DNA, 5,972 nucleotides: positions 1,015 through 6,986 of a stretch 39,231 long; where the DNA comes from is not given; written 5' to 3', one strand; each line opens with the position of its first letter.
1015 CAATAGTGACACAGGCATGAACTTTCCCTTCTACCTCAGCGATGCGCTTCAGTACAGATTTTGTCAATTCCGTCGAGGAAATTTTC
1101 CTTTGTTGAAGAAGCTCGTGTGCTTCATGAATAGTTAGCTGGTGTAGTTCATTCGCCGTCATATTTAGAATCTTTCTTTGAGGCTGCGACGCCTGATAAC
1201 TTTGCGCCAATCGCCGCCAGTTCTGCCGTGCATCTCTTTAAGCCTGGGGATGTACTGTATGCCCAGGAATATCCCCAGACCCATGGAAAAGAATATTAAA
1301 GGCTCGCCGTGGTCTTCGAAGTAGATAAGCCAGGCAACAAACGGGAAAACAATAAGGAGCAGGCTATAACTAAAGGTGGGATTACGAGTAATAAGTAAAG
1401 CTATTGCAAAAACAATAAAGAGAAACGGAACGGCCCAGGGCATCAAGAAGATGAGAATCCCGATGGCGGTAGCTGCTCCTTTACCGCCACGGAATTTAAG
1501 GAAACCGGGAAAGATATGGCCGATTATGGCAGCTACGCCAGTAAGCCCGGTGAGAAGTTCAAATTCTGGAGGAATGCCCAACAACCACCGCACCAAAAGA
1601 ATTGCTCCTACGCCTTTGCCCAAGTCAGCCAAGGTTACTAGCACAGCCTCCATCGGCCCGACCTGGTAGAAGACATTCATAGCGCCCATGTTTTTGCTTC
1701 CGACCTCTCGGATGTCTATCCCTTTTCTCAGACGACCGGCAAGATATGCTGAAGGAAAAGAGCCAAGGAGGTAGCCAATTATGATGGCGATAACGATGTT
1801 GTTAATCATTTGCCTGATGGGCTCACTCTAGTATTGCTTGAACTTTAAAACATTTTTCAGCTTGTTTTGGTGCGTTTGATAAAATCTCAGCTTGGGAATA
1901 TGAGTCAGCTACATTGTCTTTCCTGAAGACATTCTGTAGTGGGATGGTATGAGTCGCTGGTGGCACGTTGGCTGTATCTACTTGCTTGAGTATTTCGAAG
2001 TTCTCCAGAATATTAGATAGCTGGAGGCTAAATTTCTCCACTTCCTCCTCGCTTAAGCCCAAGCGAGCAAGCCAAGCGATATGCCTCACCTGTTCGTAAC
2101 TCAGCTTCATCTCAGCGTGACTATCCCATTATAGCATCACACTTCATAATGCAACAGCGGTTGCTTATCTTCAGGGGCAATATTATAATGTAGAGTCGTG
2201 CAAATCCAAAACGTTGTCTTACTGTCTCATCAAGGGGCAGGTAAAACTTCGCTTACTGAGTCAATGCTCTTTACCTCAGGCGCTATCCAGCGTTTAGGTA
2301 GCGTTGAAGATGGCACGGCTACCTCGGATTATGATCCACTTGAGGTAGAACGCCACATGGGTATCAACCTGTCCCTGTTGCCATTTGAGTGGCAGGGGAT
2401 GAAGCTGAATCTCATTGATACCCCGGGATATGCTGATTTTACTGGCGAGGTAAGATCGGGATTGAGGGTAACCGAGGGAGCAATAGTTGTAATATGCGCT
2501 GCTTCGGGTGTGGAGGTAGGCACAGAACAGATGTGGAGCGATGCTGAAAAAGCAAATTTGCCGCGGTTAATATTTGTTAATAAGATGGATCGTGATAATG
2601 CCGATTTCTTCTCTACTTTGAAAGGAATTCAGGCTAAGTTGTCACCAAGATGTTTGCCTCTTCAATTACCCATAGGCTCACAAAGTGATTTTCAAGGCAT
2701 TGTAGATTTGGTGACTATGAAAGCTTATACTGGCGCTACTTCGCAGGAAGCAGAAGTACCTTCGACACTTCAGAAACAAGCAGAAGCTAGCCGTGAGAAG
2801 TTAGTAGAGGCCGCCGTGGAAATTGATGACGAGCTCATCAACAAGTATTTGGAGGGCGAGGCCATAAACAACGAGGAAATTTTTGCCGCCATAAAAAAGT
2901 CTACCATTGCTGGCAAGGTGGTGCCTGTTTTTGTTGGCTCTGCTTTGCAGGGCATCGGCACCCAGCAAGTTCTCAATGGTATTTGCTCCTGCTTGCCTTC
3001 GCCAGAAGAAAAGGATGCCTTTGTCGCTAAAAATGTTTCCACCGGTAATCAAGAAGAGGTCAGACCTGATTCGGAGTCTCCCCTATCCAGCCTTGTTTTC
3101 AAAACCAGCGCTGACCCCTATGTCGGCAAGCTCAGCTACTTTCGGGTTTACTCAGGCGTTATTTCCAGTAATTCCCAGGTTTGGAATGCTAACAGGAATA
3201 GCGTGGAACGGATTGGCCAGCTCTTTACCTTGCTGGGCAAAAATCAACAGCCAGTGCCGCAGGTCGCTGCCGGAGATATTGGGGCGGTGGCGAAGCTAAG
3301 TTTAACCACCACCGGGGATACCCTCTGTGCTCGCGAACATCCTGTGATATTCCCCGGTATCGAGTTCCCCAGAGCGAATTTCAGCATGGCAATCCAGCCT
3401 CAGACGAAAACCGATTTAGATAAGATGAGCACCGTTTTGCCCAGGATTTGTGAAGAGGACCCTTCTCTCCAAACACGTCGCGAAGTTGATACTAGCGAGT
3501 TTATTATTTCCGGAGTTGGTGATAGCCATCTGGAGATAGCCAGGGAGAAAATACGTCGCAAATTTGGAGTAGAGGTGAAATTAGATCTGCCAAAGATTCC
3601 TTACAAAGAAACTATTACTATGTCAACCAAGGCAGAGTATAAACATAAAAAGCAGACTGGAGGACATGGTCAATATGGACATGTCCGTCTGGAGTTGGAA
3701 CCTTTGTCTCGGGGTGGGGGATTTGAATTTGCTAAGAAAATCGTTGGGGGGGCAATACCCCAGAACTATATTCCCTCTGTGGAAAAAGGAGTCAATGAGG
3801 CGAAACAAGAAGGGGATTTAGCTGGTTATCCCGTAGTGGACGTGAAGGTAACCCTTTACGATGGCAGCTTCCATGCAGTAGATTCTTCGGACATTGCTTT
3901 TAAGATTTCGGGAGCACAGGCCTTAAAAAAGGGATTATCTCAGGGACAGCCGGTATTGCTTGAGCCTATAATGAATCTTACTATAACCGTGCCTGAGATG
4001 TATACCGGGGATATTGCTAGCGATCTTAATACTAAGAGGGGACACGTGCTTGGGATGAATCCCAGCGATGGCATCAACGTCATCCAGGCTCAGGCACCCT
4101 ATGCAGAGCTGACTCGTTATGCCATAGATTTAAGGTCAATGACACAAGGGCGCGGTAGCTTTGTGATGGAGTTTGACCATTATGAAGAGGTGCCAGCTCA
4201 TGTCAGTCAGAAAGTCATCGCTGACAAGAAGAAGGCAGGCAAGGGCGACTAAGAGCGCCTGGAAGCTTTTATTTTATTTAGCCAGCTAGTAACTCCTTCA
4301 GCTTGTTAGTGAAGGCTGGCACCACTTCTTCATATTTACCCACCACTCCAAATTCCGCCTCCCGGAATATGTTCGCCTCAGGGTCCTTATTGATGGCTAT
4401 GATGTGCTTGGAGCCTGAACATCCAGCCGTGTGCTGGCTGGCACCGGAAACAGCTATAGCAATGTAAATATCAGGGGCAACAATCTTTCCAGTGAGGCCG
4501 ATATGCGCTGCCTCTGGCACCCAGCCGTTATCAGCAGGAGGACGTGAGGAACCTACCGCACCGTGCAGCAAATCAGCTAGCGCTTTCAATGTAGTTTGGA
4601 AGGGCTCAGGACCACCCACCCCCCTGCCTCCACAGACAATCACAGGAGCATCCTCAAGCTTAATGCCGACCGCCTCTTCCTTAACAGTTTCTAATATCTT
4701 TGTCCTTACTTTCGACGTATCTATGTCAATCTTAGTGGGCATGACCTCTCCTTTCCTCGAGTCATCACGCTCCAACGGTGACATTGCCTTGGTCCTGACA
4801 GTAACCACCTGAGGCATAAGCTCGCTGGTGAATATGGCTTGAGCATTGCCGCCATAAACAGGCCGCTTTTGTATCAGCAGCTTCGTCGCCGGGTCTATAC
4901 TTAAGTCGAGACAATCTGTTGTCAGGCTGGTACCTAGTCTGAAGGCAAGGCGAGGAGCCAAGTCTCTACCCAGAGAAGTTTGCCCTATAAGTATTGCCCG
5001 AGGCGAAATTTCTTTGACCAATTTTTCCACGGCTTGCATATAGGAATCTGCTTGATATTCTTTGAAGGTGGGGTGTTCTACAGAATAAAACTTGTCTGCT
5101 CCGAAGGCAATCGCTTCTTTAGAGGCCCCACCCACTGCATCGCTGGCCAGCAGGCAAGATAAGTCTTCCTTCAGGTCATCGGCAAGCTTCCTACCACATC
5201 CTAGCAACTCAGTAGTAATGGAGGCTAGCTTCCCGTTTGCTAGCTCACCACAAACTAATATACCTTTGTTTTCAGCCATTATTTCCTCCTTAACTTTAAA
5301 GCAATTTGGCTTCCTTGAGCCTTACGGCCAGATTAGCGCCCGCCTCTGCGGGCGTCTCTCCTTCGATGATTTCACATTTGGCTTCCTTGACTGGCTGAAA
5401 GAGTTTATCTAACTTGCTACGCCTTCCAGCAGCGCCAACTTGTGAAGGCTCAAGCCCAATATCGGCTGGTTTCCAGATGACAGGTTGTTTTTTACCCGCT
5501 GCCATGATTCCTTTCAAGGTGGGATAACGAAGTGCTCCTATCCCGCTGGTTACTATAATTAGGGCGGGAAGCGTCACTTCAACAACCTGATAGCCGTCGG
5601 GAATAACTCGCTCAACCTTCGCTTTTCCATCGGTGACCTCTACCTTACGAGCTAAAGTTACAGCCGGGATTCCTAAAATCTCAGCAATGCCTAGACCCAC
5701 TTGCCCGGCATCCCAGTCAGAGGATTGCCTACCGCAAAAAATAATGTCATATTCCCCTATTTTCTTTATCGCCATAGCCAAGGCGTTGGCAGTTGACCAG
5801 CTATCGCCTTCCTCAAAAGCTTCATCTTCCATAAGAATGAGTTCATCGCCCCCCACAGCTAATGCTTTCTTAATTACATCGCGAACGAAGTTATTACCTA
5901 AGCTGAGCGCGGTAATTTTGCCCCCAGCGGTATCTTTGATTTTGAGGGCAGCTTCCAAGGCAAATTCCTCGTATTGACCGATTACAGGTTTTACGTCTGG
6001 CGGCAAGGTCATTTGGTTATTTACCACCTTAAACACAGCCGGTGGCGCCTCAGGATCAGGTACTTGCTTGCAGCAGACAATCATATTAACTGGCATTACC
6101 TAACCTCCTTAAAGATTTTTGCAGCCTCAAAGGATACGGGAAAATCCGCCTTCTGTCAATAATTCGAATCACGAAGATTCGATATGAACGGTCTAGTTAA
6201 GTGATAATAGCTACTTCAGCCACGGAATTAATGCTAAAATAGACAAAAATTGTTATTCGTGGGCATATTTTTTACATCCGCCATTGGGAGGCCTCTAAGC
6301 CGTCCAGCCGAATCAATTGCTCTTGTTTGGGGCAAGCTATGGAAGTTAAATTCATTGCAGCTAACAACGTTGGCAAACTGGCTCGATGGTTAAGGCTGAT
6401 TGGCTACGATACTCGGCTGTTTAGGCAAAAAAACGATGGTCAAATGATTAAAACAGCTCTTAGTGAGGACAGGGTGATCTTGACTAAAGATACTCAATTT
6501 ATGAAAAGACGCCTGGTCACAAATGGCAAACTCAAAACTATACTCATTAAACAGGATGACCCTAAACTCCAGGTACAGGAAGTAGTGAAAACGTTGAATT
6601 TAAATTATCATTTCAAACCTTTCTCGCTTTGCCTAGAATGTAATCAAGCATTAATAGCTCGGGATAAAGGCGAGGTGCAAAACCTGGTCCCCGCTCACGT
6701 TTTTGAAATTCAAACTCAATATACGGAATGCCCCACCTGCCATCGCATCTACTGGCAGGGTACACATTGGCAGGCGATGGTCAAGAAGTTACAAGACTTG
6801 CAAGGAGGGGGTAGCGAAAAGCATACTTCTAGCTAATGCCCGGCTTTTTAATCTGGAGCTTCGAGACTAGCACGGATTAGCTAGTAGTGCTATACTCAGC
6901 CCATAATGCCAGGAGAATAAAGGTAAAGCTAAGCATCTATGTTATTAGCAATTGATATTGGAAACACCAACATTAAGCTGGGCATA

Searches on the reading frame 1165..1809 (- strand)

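Call 49: search_protein_families(library=pfam, proteins=[window:1165-1809:-], max_evalue=0.1)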
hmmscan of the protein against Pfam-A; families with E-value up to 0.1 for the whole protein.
window:1165-1809:- (214 aa): 1 family
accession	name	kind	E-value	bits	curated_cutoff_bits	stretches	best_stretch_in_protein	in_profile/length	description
PF02660.20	G3P_acyltransf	-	3.5e-41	141.4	24.1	1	11-186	1-157/164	Glycerol-3-phosphate acyltransferase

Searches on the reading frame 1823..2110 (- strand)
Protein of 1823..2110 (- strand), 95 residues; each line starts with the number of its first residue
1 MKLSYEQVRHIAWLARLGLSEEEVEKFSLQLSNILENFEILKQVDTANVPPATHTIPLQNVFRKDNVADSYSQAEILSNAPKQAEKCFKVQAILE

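Call 49: search_protein_families(library=pfam, proteins=[window:1823-2110:-], max_evalue=0.1)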
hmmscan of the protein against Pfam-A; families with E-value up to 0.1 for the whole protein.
window:1823-2110:- (95 aa): 2 families
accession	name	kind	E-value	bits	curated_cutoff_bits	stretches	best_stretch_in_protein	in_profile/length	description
PF02686.20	GatC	-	5.2e-22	78.2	23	1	19-90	1-66/66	Glu-tRNAGln amidotransferase C subunit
PF10336.14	DUF2420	-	0.028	14.9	23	1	8-60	38-92/108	Protein of unknown function (DUF2420)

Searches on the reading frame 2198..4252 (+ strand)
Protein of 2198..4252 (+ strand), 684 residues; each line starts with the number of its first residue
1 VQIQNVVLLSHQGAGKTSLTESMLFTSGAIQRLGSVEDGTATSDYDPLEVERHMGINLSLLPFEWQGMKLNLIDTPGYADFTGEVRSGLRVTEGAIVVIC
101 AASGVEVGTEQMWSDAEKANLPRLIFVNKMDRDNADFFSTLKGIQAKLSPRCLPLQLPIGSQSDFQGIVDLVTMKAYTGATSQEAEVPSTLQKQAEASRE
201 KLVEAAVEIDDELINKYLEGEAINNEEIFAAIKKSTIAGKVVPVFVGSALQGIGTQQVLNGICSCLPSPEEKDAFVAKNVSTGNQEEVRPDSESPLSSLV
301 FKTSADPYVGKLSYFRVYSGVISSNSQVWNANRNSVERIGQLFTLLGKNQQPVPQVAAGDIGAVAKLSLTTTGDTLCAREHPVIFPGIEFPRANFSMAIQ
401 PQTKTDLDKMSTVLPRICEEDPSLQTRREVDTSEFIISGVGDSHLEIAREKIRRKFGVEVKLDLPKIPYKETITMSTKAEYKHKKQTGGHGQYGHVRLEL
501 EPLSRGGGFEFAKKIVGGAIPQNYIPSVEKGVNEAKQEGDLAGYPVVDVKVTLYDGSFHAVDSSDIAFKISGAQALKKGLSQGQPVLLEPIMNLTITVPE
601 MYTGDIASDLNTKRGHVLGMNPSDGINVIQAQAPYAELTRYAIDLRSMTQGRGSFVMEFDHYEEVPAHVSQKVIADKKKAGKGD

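Call 49: search_protein_families(library=pfam, proteins=[window:2198-4252:+], max_evalue=0.1)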
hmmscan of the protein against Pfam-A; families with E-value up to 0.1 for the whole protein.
window:2198-4252:+ (684 aa): 8 families
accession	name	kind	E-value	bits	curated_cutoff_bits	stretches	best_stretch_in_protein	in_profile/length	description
PF03764.24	EFG_IV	-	9.9e-44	148.4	24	1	465-583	1-120/121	Elongation factor G, domain IV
PF00009.33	GTP_EFTU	-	2.3e-43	148.4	26.5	1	2-268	2-188/188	Elongation factor Tu GTP binding domain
PF00679.30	EFG_C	-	1.2e-28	99.4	27.9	1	586-672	1-88/89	Elongation factor G C-terminus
PF14492.12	EFG_III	-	1.7e-24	86.1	27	1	390-462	1-73/75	Elongation Factor G, domain III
PF22042.2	EF-G_D2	-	6.1e-16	58.7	27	1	296-378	2-83/84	Elongation factor G domain 2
PF03144.31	GTP_EFTU_D2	-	7.5e-11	42.7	30.3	1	310-377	1-73/73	Elongation factor Tu domain 2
PF00735.24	Septin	-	0.05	13.3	26.2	0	5-82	6-76/280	Septin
PF01926.29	MMR_HSR1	-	0.063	13.8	21.9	0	63-129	41-113/113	50S ribosome-binding GTPase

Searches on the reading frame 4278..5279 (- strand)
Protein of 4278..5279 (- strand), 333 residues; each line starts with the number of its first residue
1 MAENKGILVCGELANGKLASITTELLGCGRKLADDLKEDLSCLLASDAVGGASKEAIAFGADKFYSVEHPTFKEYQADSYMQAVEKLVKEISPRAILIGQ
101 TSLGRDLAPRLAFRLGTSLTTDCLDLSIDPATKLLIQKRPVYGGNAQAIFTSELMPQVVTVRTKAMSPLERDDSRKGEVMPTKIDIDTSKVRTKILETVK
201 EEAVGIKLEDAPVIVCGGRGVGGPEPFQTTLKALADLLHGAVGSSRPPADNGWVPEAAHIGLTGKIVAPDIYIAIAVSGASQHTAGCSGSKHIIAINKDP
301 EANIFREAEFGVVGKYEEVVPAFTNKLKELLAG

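Call 49: search_protein_families(library=pfam, proteins=[window:4278-5279:-], max_evalue=0.1)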
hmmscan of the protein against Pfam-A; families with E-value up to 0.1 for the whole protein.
window:4278-5279:- (333 aa): 2 families
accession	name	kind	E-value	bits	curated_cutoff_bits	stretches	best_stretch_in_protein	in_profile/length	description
PF01012.27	ETF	-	9.9e-39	133.4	26.7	1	8-180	2-174/181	Electron transfer flavoprotein domain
PF00766.25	ETF_alpha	-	9.5e-30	102.9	27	1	207-287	1-80/81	Electron transfer flavoprotein FAD-binding domain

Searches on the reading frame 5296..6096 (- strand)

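Call 6: search_protein_families(library=pfam, proteins=[window:5296-6096:-])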
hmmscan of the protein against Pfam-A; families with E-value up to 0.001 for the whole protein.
window:5296-6096:- (266 aa): 1 family
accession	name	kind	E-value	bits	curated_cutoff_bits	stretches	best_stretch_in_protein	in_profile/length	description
PF01012.27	ETF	-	2.3e-36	125.7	26.7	1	39-212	13-180/181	Electron transfer flavoprotein domain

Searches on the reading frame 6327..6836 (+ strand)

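Call 6: search_protein_families(library=pfam, proteins=[window:6327-6836:+])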
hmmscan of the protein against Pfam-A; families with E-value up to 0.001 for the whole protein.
window:6327-6836:+ (169 aa): 2 families
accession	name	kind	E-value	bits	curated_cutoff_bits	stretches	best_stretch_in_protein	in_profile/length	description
PF01927.22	Mut7-C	-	8.2e-45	152.9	23.3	1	8-154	2-145/146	Mut7-C RNAse domain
PF18480.7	DUF5615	-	3.8e-05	23.9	23.8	1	19-86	14-84/110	Domain of unknown function (DUF5615)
